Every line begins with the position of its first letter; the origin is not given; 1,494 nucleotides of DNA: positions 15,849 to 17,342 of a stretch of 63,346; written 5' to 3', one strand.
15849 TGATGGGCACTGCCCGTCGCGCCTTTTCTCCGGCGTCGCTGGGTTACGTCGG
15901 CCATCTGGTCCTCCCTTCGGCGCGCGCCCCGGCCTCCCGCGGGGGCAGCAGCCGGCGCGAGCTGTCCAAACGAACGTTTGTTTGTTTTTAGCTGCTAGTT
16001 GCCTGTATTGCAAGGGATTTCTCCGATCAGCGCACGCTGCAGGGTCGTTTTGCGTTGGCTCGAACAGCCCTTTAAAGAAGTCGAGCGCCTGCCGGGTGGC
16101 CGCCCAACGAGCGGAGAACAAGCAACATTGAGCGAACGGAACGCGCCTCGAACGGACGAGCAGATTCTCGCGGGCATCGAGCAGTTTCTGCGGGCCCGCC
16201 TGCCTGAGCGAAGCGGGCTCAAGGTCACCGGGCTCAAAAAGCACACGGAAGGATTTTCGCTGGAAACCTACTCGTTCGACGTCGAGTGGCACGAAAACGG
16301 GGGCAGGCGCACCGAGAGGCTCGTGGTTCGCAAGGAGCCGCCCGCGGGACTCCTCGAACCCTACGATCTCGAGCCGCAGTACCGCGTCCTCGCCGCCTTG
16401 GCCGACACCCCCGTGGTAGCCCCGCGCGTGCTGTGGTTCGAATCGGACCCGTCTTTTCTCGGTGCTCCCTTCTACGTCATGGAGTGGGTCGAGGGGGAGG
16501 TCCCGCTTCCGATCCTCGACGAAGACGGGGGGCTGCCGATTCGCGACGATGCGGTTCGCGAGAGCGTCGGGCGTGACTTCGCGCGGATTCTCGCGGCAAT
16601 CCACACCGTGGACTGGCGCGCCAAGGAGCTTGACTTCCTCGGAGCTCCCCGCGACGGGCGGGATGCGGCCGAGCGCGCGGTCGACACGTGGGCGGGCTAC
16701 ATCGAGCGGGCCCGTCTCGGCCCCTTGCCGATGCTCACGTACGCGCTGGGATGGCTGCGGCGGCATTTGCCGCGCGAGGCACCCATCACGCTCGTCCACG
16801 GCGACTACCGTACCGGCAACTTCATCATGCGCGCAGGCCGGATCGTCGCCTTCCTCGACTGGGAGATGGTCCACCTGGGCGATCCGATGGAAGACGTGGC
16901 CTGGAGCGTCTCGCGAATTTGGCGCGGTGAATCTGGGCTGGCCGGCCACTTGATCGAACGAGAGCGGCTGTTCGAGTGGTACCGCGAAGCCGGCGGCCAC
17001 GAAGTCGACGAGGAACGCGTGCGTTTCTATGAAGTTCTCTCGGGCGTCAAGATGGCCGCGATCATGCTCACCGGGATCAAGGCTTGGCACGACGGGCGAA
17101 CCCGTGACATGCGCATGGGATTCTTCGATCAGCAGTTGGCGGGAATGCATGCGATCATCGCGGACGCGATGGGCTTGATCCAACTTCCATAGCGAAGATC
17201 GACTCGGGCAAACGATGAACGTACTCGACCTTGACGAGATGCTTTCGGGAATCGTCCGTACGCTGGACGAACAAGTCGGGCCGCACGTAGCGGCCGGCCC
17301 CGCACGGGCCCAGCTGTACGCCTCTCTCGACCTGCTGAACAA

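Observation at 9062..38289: Seven paralogous EbdA/NarG-like molybdoenzyme alpha subunits share two beta, one gamma and one chaperone gene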

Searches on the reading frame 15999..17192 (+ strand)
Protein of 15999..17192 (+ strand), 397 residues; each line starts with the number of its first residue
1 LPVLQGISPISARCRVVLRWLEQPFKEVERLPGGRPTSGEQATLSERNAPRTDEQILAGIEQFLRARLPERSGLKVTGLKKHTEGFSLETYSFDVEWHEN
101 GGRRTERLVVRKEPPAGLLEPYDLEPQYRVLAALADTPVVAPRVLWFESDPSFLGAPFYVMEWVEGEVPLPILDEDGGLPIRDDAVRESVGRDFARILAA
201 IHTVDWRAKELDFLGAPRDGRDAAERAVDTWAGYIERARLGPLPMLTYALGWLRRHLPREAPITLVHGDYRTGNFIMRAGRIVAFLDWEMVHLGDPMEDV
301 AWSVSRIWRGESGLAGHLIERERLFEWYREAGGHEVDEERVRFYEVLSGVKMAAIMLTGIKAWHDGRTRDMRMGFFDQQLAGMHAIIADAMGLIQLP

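Call 10: search_protein_families(library=pfam, proteins=[window:15999-17192:+], max_evalue=0.0001)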
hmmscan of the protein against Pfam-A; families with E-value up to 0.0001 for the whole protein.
window:15999-17192:+ (397 aa): 1 family
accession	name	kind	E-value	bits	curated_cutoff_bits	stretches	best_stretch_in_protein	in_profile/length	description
PF01636.29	APH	-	6.2e-38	131.3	23.2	1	92-315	10-223/239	Phosphotransferase enzyme family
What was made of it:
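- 16128..17192 (+): APH-family kinase (354 aa), 25-hydroxysteroid-kinase-like. PF01636 at E 6e-38 (call 10).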

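Call 18: search_protein_families(library=ncbifam, proteins=[window:15999-17192:+], max_evalue=0.00001)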
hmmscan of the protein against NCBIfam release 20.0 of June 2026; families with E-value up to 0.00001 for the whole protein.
window:15999-17192:+ (397 aa): 3 families
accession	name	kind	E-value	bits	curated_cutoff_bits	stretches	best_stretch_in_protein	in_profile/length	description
NF033068.1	APH_3p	equivalog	5.3e-10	39.2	205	1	187-347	100-251/255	APH(3') family aminoglycoside O-phosphotransferase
NF046102.1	CellCycRegCcrZ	equivalog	1.8e-07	30.8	400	1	253-305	141-195/260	cell cycle regulator CcrZ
NF038156.1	lant_syn_V_LxmK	equivalog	1.9e-06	27.2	315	0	246-300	175-227/347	class V lanthionine synthetase subunit LxmK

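Call 42: search_solved_structures(query=window:16119-17192:+, max_evalue=0.01)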
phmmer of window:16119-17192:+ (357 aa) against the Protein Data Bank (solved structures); distinct sequences matched with E-value up to 0.01: 8.
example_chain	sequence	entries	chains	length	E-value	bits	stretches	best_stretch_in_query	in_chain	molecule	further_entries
3dxp_A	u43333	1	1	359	4.1e-26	95.2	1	74-274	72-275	putative acyl-CoA dehydrogenase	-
3ats_A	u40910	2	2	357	1.2e-25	93.6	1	20-327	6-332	Putative uncharacterized protein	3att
9o56_A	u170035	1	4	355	2.2e-25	92.8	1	70-335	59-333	Aminoglycoside phosphotransferase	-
9fsg_A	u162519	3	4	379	1.7e-23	86.5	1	43-264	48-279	Aminoglycoside phosphotransferase-like protein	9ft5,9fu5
8v3v_A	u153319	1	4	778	6.5e-20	74.8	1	65-262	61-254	Acyl-Coenzyme A dehydrogenase family, member 11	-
8v3u_A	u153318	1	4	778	8.4e-19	71.1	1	65-262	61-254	Acyl-Coenzyme A dehydrogenase family, member 11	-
3w0m_A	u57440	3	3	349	0.0038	19.6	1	224-262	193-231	Hygromycin-B 4-O-kinase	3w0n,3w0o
3w0r_A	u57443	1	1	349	0.0038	19.6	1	224-262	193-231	Hygromycin-B 4-O-kinase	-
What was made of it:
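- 16128..17192 (+): PDB sequence hits are 3dxp, 3ats (Rv3168), 9fsg and the ACAD11 kinase domain (call 42).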

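Call 62: find_homologous_proteins(query=window:16119-17192:+, max_evalue=1e-20)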
Query window:16119-17192:+ (357 aa): 2343 proteins with E <= 1e-20 among 8000 candidates; the best 120 are listed.
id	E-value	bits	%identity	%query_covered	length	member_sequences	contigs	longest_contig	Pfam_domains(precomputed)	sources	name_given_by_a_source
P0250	7.2e-238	807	100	99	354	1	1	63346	PF01636.30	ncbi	-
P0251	1.3e-181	622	74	99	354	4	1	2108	PF01636.30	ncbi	-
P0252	1.6e-178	612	73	99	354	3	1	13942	PF01636.30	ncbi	-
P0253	4.1e-169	581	70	99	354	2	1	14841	PF01636.30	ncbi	-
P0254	2.2e-167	575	72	95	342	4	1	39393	PF01636.30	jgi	-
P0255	7.0e-155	534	66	96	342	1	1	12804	PF01636.30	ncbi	-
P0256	4.7e-153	528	65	96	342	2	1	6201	PF01636.30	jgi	-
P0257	2.6e-149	515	64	96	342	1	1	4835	PF01636.30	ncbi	-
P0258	9.1e-148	510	65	95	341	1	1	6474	PF01636.30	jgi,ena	-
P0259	2.2e-146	506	64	95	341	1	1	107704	PF01636.30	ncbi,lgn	-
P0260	3.7e-118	413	56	92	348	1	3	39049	PF01636.30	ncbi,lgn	ncbi:MAG: phosphotransferase family protein [Candidatus Binatia bacterium]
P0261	2.3e-113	397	56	95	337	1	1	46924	PF01636.30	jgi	jgi:aminoglycoside phosphotransferase (APT) family kinase protein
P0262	8.1e-113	395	56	90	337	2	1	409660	PF01636.30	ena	-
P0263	1.0e-111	392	55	91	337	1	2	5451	PF01636.30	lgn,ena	-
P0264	4.4e-111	390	54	96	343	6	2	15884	PF01636.30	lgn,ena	-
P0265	1.6e-110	388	54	90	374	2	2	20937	PF01636.30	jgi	jgi:aminoglycoside phosphotransferase (APT) family kinase protein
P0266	3.0e-110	387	55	94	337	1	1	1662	PF01636.30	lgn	-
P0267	6.1e-110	386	54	90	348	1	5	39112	PF01636.30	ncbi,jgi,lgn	jgi:aminoglycoside phosphotransferase (APT) family kinase protein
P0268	9.8e-110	385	56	92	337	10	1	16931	PF01636.30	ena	-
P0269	1.4e-109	385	55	90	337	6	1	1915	PF01636.30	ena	-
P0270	6.6e-109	382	55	91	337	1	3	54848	PF01636.30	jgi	jgi:aminoglycoside phosphotransferase (APT) family kinase protein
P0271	1.2e-108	382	51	94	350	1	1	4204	PF01636.30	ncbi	-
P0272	1.2e-108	382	54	95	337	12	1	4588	PF01636.30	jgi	-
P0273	1.2e-108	382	52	94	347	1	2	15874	PF01636.30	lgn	-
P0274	1.7e-108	381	55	91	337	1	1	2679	PF01636.30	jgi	-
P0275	1.9e-108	381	52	96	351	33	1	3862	PF01636.30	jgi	-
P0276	2.4e-108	381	55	93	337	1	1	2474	PF01636.30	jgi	-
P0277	3.2e-108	380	55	93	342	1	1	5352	PF01636.30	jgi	jgi:aminoglycoside phosphotransferase (APT) family kinase protein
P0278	3.3e-108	380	54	91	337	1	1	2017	PF01636.30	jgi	-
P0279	1.3e-107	378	54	95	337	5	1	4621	PF01636.30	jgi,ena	-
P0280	1.4e-107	378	54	90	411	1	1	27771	PF01636.30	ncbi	-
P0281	1.5e-107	378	50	97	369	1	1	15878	PF01636.30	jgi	jgi:aminoglycoside phosphotransferase (APT) family kinase protein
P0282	2.1e-107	378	52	90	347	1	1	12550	PF01636.30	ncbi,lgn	-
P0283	3.3e-107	377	52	90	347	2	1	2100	PF01636.30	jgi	jgi:aminoglycoside phosphotransferase (APT) family kinase protein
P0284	3.7e-107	377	54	91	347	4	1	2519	PF01636.30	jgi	jgi:aminoglycoside phosphotransferase (APT) family kinase protein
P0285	5.7e-107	376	54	89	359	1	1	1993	PF01636.30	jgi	-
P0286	8.6e-107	376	54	90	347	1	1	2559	PF01636.30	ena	-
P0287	1.3e-106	375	54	95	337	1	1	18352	PF01636.30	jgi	jgi:aminoglycoside phosphotransferase (APT) family kinase protein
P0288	1.4e-106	375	54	91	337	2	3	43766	PF01636.30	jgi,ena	jgi:aminoglycoside phosphotransferase (APT) family kinase protein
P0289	1.7e-106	375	55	94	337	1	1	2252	PF01636.30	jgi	-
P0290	2.3e-106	374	54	95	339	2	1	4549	PF01636.30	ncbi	-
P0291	3.7e-106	373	53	90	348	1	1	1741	PF01636.30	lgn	-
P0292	6.2e-106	373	51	94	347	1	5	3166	PF01636.30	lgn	-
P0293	1.0e-105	372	52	89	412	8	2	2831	PF01636.30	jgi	jgi:aminoglycoside phosphotransferase (APT) family kinase protein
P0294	1.4e-105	372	54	94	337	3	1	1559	PF01636.30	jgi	jgi:aminoglycoside phosphotransferase (APT) family kinase protein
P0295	3.0e-105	370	52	94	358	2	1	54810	PF01636.30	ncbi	ncbi:MAG TPA: phosphotransferase family protein [Candidatus Binatia bacterium]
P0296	3.1e-105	370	52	94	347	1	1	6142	PF01636.30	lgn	-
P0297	4.5e-105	370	54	89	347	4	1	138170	PF01636.30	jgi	jgi:aminoglycoside phosphotransferase (APT) family kinase protein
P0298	7.0e-105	369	53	89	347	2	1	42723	PF01636.30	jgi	jgi:aminoglycoside phosphotransferase (APT) family kinase protein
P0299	1.2e-104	368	50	95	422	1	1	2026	PF01636.30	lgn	-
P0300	2.3e-104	368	51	93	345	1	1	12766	PF01636.30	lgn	-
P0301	6.1e-104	366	50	94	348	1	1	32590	PF01636.30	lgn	-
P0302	1.3e-103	365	53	91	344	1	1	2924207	PF01636.30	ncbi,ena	-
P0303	3.5e-103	364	51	94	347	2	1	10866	PF01636.30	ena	-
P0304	4.2e-103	363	54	89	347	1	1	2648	PF01636.30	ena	-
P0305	7.1e-103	363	52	94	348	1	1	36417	PF01636.30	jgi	jgi:aminoglycoside phosphotransferase (APT) family kinase protein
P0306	1.8e-102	361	52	90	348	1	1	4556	PF01636.30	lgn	-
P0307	3.0e-102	361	50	94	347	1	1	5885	PF01636.30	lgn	-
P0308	4.0e-102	360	50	94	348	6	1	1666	PF01636.30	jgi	-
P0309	5.8e-102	360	52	90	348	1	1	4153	PF01636.30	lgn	-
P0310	1.2e-101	359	51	90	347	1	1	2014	PF01636.30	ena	-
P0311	1.9e-101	358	50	89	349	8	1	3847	PF01636.30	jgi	-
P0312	2.2e-101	358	54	90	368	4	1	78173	PF01636.30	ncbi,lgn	-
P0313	2.9e-101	357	50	97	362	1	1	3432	PF01636.30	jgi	jgi:aminoglycoside phosphotransferase (APT) family kinase protein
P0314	4.5e-101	357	52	97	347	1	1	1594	PF01636.30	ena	-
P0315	7.0e-101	356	52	96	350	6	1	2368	PF01636.30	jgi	-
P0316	8.5e-101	356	54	90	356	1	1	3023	PF01636.30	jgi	jgi:aminoglycoside phosphotransferase (APT) family kinase protein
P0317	1.1e-100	355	52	90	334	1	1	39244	PF01636.30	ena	-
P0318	1.3e-100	355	57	87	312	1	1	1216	PF01636.30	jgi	jgi:aminoglycoside phosphotransferase (APT) family kinase protein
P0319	2.6e-100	354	51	90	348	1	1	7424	PF01636.30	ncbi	ncbi:MAG: phosphotransferase family protein [Candidatus Binatia bacterium]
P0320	2.7e-100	354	51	90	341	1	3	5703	PF01636.30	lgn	-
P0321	3.3e-100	354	52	92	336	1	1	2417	PF01636.30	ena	-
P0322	3.7e-100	354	50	94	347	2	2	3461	PF01636.30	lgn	-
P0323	4.0e-100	354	50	96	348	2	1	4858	PF01636.30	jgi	jgi:aminoglycoside phosphotransferase (APT) family kinase protein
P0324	4.1e-100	354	52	90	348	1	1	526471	PF01636.30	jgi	-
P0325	4.5e-100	353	51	93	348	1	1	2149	PF01636.30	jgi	jgi:aminoglycoside phosphotransferase (APT) family kinase protein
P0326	5.9e-100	353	50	91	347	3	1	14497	PF01636.30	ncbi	ncbi:MAG: phosphotransferase family protein [Candidatus Binatia bacterium]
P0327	7.8e-100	353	49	94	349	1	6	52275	PF01636.30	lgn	-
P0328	1.1e-99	352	50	94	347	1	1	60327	PF01636.30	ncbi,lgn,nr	ncbi:MAG: phosphotransferase family protein [Deltaproteobacteria bacterium]|nr:phosphotransferase fa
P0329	2.4e-99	351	52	96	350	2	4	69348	PF01636.30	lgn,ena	-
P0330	7.6e-99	349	51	97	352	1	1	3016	PF01636.30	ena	-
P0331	1.1e-98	349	50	97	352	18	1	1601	PF01636.30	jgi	jgi:aminoglycoside phosphotransferase (APT) family kinase protein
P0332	1.4e-98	348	49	95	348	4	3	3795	PF01636.30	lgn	-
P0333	1.7e-98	348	50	94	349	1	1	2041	PF01636.30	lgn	-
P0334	2.1e-98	348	51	95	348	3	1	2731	PF01636.30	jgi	-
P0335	3.7e-98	347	50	96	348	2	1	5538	PF01636.30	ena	-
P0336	3.9e-98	347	50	92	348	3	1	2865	PF01636.30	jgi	jgi:aminoglycoside phosphotransferase (APT) family kinase protein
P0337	5.1e-98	347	48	93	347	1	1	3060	PF01636.30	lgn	-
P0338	5.2e-98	347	51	95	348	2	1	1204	PF01636.30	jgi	jgi:aminoglycoside phosphotransferase (APT) family kinase protein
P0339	6.9e-98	346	53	94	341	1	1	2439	PF01636.30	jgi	jgi:aminoglycoside phosphotransferase (APT) family kinase protein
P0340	8.9e-98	346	51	97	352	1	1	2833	PF01636.30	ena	-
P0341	1.0e-97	346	49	94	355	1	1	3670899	PF01636.30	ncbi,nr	ncbi:MAG: phosphotransferase family protein [Deltaproteobacteria bacterium]|nr:MAG: phosphotransfera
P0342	1.2e-97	345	51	95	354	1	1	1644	PF01636.30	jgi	jgi:aminoglycoside phosphotransferase (APT) family kinase protein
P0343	1.5e-97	345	50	96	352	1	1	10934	PF01636.30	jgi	jgi:aminoglycoside phosphotransferase (APT) family kinase protein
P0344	1.9e-97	345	50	97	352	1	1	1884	PF01636.30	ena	-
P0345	2.0e-97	345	52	92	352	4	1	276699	PF01636.30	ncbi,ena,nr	ncbi:MAG TPA: phosphotransferase family protein [Myxococcota bacterium]|nr:phosphotransferase family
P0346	2.0e-97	345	50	94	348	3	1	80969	PF01636.30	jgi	-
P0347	2.5e-97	344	51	95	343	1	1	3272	PF01636.30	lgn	-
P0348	3.8e-97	344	49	97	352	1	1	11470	PF01636.30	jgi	jgi:aminoglycoside phosphotransferase (APT) family kinase protein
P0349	4.0e-97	344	50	96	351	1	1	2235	PF01636.30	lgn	-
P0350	4.2e-97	344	49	96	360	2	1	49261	PF01636.30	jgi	jgi:aminoglycoside phosphotransferase (APT) family kinase protein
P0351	5.5e-97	343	51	96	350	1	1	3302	PF01636.30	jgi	jgi:aminoglycoside phosphotransferase (APT) family kinase protein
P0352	6.2e-97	343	51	96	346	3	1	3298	PF01636.30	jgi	-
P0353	1.0e-96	342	51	95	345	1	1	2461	PF01636.30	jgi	jgi:aminoglycoside phosphotransferase (APT) family kinase protein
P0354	1.2e-96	342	49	96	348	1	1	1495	PF01636.30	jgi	-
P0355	1.7e-96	342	48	96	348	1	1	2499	PF01636.30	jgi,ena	jgi:aminoglycoside phosphotransferase (APT) family kinase protein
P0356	2.1e-96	341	49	96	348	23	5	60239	PF01636.30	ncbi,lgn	-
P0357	3.1e-96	341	51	94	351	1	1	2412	PF01636.30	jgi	-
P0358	4.0e-96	340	50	97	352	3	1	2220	PF01636.30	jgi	-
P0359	5.3e-96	340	50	96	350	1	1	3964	PF01636.30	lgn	-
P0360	6.0e-96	340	50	95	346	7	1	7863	PF01636.30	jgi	-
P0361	6.8e-96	340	50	95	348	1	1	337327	PF01636.30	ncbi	-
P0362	6.9e-96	340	49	96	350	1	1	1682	PF01636.30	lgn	-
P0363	8.3e-96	339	49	96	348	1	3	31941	PF01636.30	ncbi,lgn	-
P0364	8.7e-96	339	52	86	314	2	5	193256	PF01636.30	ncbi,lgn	-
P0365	1.1e-95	339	48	93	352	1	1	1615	PF01636.30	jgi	-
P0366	1.1e-95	339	49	96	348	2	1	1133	PF01636.30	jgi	jgi:aminoglycoside phosphotransferase (APT) family kinase protein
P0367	1.2e-95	339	49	95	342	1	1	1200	PF01636.30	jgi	jgi:aminoglycoside phosphotransferase (APT) family kinase protein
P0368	1.3e-95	339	49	94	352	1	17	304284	PF01636.30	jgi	jgi:aminoglycoside phosphotransferase (APT) family kinase protein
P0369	1.3e-95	339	49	93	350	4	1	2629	PF01636.30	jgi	-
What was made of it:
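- On 25-hydroxysteroid kinase (25-HSK): 25-HSK was not among the 120 best homologues (call 62).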

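Call 67: predict_structure(alignment_id=A3)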
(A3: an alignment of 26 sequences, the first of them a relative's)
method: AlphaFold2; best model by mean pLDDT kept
length: 354 residues; sequences in the alignment: 26
mean_pLDDT: 92.6   pTM: 0.90
mean pLDDT of the five models: 92.6, 92.6, 91.9, 91.9, 90.3
residues with pLDDT >= 90: 285; 70-90: 53; 50-70: 14; < 50: 2
segments of 3 or more residues with pLDDT < 50: none
pLDDT, mean of each block of 10 residues (from residue 1): 67 96 94 93 81 95 96 68 96 97 96 95 92 92 96 98 97 96 96 92 98 97 94 96 94 97 85 92 98 98 96 91 86 91 96 87
secondary structure, 60 per line:
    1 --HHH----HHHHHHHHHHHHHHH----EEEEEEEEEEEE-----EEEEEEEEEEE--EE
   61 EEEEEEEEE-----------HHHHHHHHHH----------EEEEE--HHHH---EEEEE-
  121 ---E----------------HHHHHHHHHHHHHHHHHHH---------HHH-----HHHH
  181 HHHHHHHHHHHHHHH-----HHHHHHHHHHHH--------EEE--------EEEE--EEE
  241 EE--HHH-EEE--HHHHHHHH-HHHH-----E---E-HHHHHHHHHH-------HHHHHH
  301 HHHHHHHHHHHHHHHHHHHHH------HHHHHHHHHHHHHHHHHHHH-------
elements in order: H10-24 E29-40 E46-56 E59-69 H81-90 E101-105 H108-111 E115-119 H141-159 H177-195 H201-212 E221-223 E232-235 E238-242 E249-251 H254-261 H263-266 H278-287 H295-321 H328-347

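Call 71: fold_search(model_id=the predicted structure, library=pdb)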
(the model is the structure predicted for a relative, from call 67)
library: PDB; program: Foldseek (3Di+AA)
matches with E <= 10: 1059; with E <= 0.001: 179
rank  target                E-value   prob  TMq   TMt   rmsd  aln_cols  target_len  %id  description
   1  3dxp                  6.5e-20  1.00  0.69  0.73   5.0       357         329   25  Crystal structure of a putative aminoglycoside phosphotransferase (reut_a1007) from ralstonia eutropha jmp134 at 2.32 A  (released 2008-08-12)
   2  3ats                  2.1e-19  1.00  0.77  0.77   4.4       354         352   26  Crystal structure of Rv3168 (released 2011-08-03)
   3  9fsg_B                1.1e-18  1.00  0.78  0.75   4.4       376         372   24  25-hydroxy steroid kinase (25-HSK) + 25-OH-cholest-1,4-diene-3-one (released 2026-01-14)
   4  9fsg_A                1.5e-18  1.00  0.79  0.75   5.1       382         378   22  25-hydroxy steroid kinase (25-HSK) + 25-OH-cholest-1,4-diene-3-one (released 2026-01-14)
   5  9ft5                  4.1e-18  1.00  0.77  0.75   4.5       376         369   24  25-hydroxy steroid kinase (25-HSK) + ADP + 25-phospho-cholest-1,4-diene-3-one (released 2026-01-14)
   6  5uxd_B                3.8e-12  1.00  0.56  0.64   7.6       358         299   19  Crystal structure of macrolide 2'-phosphotransferase MphH from Brachybacterium faecium in complex with azithromycin (released 2017-08-23)
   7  5uxb_B                3.8e-12  1.00  0.52  0.60   7.4       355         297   18  Crystal structure of macrolide 2'-phosphotransferase MphH from Brachybacterium faecium, apoenzyme (released 2017-07-26)
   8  3w0p                  7.1e-12  1.00  0.51  0.59   7.5       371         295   17  Crystal structure of a thermostable mutant of aminoglycoside phosphotransferase APH(4)-Ia (D198A), ternary complex with  (released 2013-08-07)
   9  3w0m                  8.4e-12  1.00  0.49  0.58   7.6       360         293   18  Crystal structure of a thermostable mutant of aminoglycoside phosphotransferase APH(4)-Ia, apo form (released 2013-08-07)
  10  5igi                  9.8e-12  1.00  0.59  0.68   5.9       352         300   20  Macrolide 2'-phosphotransferase type I - complex with guanosine and azithromycin (released 2017-04-26)
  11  1nd4_A                1.5e-11  1.00  0.50  0.67   6.0       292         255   20  Crystal structure of aminoglycoside-3'-phosphotransferase-IIa (released 2003-09-16)
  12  5igh                  1.8e-11  1.00  0.58  0.67   5.8       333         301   20  Macrolide 2'-phosphotransferase type I (released 2017-04-26)
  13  5uxb_A                1.9e-11  1.00  0.54  0.63   6.7       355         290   19  Crystal structure of macrolide 2'-phosphotransferase MphH from Brachybacterium faecium, apoenzyme (released 2017-07-26)
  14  2ppq                  2.4e-11  1.00  0.55  0.61   6.6       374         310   15  Crystal structure of the homoserine kinase from Agrobacterium tumefaciens (released 2007-06-05)
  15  5uxc                  2.8e-11  1.00  0.55  0.63   6.3       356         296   18  Crystal structure of macrolide 2'-phosphotransferase MphH from Brachybacterium faecium in complex with GDP (released 2017-08-16)
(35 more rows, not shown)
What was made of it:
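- On 25-hydroxysteroid kinase (25-HSK): The next group, antibiotic kinases, reaches about 1e-12 (call 71). The kinase is equally close to Rv3168 and Reut_A1007 (calls 42, 71).
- Closest known: Rv3168. Same: The window's kinase is as close to Rv3168 as to 25-HSK (calls 42, 71).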
